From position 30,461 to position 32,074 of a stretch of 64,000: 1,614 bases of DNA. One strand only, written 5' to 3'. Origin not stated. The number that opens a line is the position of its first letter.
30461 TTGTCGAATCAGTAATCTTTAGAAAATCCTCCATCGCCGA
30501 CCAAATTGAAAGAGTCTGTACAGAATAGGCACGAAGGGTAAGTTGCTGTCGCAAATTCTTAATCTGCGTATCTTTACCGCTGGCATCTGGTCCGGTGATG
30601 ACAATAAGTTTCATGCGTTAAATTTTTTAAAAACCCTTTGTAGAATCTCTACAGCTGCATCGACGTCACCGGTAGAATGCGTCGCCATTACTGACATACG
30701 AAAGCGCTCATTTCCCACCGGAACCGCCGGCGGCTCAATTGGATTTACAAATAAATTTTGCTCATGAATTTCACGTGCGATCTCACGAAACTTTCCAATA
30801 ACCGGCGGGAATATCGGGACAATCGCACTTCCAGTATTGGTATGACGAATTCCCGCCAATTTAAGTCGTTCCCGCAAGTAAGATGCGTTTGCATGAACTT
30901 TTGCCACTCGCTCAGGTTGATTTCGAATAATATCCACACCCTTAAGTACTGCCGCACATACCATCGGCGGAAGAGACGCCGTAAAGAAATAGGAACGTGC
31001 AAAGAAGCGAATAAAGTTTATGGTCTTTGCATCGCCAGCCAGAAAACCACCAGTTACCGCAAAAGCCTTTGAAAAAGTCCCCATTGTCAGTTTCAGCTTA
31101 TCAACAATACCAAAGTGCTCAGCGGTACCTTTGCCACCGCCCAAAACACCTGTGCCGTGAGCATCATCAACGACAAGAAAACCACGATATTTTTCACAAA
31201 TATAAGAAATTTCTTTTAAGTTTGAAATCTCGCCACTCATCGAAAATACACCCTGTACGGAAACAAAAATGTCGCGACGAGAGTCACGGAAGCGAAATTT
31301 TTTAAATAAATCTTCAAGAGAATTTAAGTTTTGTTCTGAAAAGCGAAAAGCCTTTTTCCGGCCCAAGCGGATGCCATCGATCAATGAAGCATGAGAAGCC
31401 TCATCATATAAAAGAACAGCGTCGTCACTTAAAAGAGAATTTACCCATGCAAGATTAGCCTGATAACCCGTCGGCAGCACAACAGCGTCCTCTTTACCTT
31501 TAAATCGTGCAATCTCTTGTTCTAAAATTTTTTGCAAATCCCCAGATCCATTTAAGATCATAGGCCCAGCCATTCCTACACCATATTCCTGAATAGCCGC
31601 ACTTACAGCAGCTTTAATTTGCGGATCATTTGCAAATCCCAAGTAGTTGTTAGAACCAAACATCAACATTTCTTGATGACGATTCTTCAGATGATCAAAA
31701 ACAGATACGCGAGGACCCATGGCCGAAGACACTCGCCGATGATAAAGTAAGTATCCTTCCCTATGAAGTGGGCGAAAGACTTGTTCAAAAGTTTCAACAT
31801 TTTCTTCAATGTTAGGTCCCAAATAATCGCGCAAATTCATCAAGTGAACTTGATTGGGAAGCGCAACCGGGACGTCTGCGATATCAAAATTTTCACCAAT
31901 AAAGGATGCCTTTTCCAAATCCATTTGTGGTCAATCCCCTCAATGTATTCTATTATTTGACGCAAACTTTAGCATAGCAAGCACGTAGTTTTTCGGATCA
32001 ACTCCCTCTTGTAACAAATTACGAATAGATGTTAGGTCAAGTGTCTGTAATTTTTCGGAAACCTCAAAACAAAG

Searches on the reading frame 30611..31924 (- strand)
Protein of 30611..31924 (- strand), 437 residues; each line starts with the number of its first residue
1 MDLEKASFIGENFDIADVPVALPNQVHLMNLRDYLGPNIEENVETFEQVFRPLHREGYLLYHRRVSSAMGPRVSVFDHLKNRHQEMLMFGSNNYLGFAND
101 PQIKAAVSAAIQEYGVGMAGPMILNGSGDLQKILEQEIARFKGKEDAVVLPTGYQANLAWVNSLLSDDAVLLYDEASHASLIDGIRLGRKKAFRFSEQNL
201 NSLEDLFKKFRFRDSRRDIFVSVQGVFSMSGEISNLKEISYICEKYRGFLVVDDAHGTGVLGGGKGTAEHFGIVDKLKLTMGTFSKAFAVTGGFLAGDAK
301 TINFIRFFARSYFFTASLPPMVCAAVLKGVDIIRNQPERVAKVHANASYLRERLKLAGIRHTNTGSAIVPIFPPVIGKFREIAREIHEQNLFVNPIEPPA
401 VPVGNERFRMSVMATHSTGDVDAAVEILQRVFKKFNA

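Call 20: search_protein_families(library=pfam, proteins=[window:30611-31924:-], max_evalue=0.001)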
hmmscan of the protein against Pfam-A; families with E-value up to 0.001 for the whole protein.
window:30611-31924:- (437 aa): 2 families
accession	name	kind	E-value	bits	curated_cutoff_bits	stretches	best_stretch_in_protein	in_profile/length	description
PF00155.27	Aminotran_1_2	-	1.7e-46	159.5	19.7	1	85-427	2-360/361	Aminotransferase class I and II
PF01212.27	Beta_elim_lyase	-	0.00025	20.9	27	0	134-359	37-270/288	Beta-eliminating lyase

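Call 41: search_protein_families(library=ncbifam, proteins=[window:30611-31924:-], max_evalue=0.001)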
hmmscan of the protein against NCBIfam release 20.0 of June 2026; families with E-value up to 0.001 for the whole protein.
window:30611-31924:- (437 aa): 14 families
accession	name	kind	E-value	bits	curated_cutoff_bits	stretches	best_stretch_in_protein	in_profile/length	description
NF047600.1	SerpalmtaseCFB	equivalog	4.3e-106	354.9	640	1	39-436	5-393/395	serine palmitoyltransferase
TIGR00858.1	bioF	equivalog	1.1e-96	323.8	426.45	1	80-428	17-364/365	8-amino-7-oxononanoate synthase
NF005394.0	PRK06939.1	equivalog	3e-94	316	460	1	44-435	7-394/397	glycine C-acetyltransferase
TIGR01825.1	gly_Cac_T_rel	subfamily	2e-87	293.3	535.4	1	53-435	8-382/385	BioF/Kbl family PLP-dependent acyltransferase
NF047599.1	SerpalmtaseBetaP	equivalog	2e-85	286.9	500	1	83-435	42-393/394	serine palmitoyltransferase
TIGR01822.1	2am3keto_CoA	equivalog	1.6e-78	264.4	493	1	56-435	15-390/393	glycine C-acetyltransferase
TIGR01821.1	5aminolev_synth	equivalog_domain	1.5e-67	228.2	338.55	1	80-435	41-397/402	5-aminolevulinate synthase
NF047603.1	SerpalmtaseAlphaP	equivalog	1.3e-61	208.5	670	1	82-430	43-391/399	serine palmitoyltransferase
NF005526.0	PRK07179.1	equivalog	8.2e-46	156.4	428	1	80-434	50-398/407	alpha-hydroxyketone-type quorum-sensing autoinducer synthase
NF004608.1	PRK05937.1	equivalog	6.5e-34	117.3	399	1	88-434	6-348/366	8-amino-7-oxononanoate synthase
NF005697.0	PRK07505.1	subfamily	1.2e-24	86.8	342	1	81-434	45-401/405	hypothetical protein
NF041364.1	GntC_guanitoxin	equivalog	0.00011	21.3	415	1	235-337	155-263/356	guanitoxin biosynthesis PLP-dependent (S)-gamma-hydroxy-L-arginine cyclodehydratase GntC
NF007825.0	PRK10534.1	equivalog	0.00012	21.2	312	0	133-159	38-64/333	low-specificity L-threonine aldolase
NF002877.0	PRK03317.1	equivalog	0.00021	20.2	409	1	230-369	178-315/374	histidinol-phosphate transaminase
